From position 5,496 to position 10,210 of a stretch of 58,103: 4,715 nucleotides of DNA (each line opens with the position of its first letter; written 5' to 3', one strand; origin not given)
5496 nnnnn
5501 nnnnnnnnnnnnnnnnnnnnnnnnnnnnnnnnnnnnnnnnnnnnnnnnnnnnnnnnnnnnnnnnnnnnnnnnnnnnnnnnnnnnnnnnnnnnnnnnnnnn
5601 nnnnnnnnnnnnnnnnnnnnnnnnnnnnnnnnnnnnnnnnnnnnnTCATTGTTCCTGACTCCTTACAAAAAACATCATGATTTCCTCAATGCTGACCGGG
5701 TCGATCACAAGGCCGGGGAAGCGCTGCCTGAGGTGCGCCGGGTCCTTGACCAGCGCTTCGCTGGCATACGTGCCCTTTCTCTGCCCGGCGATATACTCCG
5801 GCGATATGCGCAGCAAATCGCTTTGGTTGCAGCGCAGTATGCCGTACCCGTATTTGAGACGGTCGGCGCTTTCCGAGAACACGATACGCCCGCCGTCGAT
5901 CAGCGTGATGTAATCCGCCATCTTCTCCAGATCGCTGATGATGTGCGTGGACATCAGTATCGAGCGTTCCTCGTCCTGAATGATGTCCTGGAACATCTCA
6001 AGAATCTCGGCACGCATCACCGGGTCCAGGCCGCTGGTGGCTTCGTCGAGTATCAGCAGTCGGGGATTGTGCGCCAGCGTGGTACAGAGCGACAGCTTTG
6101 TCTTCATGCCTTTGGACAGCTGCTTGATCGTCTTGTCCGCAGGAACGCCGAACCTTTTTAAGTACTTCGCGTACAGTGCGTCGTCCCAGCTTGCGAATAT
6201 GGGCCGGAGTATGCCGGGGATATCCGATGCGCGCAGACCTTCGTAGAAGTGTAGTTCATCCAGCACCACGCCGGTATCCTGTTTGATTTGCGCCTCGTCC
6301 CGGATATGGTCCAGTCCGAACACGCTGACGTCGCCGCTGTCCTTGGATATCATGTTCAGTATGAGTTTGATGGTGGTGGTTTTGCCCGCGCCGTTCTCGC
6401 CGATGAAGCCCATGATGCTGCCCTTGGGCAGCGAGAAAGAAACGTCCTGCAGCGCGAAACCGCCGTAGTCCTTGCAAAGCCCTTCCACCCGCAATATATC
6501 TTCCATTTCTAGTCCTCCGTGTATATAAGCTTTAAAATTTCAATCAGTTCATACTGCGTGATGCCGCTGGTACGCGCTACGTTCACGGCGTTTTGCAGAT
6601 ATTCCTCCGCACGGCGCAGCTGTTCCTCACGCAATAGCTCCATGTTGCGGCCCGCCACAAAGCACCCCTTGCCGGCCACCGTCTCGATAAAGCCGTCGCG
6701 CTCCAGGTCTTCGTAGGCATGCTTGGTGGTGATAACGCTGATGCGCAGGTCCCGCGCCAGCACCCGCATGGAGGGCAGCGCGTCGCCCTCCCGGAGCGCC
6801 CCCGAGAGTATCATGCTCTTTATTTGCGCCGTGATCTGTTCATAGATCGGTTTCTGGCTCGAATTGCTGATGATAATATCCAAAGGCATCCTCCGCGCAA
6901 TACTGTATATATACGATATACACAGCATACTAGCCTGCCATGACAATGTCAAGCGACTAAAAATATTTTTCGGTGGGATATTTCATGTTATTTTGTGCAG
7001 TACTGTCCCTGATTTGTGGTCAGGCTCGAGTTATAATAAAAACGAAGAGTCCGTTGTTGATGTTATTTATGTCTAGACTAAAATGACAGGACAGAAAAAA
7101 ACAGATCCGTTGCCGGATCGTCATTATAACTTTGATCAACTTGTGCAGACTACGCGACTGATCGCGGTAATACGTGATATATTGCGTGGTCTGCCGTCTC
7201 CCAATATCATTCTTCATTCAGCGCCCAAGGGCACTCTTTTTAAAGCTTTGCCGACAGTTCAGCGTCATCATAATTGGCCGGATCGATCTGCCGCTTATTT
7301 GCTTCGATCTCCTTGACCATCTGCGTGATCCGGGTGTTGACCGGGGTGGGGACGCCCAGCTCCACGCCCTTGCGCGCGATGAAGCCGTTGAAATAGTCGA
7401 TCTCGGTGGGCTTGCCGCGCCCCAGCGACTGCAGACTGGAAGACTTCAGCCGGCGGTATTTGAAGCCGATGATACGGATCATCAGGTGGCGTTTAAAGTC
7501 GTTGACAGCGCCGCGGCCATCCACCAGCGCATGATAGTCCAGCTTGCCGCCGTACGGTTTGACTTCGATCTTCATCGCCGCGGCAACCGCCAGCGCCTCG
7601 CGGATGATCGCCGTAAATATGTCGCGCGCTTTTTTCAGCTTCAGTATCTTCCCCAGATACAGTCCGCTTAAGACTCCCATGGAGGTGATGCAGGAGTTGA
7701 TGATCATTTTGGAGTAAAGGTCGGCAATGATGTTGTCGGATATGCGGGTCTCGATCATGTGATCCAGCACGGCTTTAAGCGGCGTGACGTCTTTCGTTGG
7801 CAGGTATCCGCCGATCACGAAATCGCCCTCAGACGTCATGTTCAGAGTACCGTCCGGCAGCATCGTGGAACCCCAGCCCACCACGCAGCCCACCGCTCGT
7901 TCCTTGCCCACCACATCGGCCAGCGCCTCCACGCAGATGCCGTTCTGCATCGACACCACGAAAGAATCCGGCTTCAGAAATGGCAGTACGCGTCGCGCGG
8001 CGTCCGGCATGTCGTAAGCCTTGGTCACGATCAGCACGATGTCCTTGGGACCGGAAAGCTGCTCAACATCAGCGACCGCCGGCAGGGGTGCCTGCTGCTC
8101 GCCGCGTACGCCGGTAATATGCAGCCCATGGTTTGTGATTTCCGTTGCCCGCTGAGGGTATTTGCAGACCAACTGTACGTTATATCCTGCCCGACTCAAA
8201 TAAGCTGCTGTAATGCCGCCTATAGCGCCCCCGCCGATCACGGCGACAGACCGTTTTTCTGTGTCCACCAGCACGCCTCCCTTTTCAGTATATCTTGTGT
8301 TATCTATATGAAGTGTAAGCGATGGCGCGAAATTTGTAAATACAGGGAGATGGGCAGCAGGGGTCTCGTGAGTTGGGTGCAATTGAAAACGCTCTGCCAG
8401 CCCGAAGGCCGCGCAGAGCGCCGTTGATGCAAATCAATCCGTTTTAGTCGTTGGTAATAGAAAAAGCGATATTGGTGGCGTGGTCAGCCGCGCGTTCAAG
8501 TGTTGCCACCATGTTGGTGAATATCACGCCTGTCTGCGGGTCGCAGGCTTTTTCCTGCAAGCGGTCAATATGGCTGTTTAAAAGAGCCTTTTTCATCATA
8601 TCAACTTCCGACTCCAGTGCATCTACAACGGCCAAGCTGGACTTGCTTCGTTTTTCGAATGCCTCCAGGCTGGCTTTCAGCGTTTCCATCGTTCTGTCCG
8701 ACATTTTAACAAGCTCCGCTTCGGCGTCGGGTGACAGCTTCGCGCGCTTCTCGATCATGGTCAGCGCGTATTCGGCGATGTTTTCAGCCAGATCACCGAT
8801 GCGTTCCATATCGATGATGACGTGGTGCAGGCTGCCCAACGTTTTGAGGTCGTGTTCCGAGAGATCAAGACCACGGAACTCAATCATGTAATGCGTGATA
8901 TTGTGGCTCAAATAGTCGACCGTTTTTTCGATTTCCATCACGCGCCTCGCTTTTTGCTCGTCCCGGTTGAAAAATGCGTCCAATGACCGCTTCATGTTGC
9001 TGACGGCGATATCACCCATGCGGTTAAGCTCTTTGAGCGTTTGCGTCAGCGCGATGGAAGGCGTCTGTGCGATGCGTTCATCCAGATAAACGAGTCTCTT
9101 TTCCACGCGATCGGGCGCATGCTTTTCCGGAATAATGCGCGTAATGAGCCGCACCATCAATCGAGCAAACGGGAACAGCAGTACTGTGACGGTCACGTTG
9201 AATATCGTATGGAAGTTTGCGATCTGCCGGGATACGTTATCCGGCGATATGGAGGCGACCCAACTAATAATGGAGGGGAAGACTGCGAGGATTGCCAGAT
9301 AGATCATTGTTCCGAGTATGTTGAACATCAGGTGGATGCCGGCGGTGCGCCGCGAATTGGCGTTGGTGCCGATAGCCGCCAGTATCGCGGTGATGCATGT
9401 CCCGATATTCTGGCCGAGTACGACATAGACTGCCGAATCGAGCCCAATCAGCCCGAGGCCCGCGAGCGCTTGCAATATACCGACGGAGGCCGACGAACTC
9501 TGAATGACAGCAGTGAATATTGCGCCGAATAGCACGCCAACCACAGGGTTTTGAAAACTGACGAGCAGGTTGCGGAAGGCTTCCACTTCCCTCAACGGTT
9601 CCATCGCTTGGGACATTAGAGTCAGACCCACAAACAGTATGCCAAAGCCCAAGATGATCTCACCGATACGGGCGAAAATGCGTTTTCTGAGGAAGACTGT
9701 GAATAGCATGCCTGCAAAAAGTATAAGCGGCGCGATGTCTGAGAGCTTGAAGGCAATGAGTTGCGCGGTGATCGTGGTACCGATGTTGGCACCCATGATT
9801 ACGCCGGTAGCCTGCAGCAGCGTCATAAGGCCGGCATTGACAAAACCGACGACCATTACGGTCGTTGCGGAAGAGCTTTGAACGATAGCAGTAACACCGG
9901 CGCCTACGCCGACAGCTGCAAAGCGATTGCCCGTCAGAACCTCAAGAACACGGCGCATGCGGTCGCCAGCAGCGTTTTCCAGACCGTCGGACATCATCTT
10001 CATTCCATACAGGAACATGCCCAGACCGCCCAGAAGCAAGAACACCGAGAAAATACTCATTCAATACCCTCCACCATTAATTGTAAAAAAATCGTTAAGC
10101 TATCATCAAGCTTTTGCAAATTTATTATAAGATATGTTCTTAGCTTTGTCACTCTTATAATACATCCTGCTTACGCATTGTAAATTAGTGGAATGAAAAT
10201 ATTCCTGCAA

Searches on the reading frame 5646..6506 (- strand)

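Call 7: search_protein_families(library=pfam, proteins=[window:5646-6506:-])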
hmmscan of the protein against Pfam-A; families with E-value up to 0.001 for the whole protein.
window:5646-6506:- (286 aa): 4 families
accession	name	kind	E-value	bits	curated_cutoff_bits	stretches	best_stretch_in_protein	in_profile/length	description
PF00005.33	ABC_tran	-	6e-25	88.9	25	1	19-158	1-137/137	ABC transporter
PF13304.12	AAA_21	-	1.2e-12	49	27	1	127-188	235-298/304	AAA domain, putative AbiEii toxin, Type IV TA system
PF13401.12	AAA_22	-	8.2e-07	29.8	27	1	31-180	7-111/130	AAA domain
PF13604.12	AAA_30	-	0.00057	20.1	27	0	31-157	20-98/191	AAA domain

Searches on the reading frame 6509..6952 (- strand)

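Call 7: search_protein_families(library=pfam, proteins=[window:6509-6952:-])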
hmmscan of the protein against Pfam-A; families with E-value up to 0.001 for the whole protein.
window:6509-6952:- (147 aa): 1 family
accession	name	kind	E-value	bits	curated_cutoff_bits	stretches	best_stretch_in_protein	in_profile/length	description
PF00392.27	GntR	-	1.2e-13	50.9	27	1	37-99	2-64/64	Bacterial regulatory proteins, gntR family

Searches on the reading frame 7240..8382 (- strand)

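Call 7: search_protein_families(library=pfam, proteins=[window:7240-8382:-])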
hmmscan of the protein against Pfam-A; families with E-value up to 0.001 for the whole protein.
window:7240-8382:- (380 aa): 6 families
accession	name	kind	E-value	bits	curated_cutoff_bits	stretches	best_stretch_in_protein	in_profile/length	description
PF02558.23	ApbA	-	2.4e-30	105.6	22.2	1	46-191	1-146/150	Ketopantoate reductase PanE/ApbA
PF08546.17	ApbA_C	-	1.9e-23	83.6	22.7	1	217-360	1-125/125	Ketopantoate reductase PanE/ApbA C terminal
PF01266.30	DAO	-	4.5e-06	26.9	27.9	1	46-94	2-54/353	FAD dependent oxidoreductase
PF01210.29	NAD_Gly3P_dh_N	-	9.9e-06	26.1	23.1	1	46-151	2-108/158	NAD-dependent glycerol-3-phosphate dehydrogenase N-terminus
PF03807.23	F420_oxidored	-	2.1e-05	25.5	21.6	1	46-148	2-94/94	NADP oxidoreductase coenzyme F420-dependent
PF07992.20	Pyr_redox_2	-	0.00011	22.2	26.1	1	27-74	125-173/291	Pyridine nucleotide-disulphide oxidoreductase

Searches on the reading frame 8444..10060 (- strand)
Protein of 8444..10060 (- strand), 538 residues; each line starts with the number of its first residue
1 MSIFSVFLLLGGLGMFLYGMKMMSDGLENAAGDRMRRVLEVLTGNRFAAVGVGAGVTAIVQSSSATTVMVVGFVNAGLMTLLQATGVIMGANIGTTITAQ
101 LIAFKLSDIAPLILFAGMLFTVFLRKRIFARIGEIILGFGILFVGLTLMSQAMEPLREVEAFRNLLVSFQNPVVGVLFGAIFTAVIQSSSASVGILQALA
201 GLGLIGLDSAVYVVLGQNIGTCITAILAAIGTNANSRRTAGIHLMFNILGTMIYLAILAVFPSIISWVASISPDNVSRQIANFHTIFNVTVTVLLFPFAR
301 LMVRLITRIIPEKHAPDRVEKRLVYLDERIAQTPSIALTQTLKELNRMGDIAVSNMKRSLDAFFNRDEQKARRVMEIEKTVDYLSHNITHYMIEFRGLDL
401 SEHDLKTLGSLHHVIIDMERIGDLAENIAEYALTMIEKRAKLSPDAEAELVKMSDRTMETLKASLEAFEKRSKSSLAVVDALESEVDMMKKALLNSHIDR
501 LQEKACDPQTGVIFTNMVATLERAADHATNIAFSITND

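Call 7: search_protein_families(library=pfam, proteins=[window:8444-10060:-])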
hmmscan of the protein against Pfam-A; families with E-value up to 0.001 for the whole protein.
window:8444-10060:- (538 aa): 3 families
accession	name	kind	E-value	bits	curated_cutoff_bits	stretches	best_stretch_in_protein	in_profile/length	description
PF02690.20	Na_Pi_cotrans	-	6.2e-67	224.3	29.1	2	15-150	1-136/137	Na+/Pi-cotransporter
PF01895.24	PhoU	-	7.6e-31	106.8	23.5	2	345-431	1-88/89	PhoU domain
PF01865.21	PhoU_div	-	0.00016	21.5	24.4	1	337-532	12-205/214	Protein of unknown function DUF47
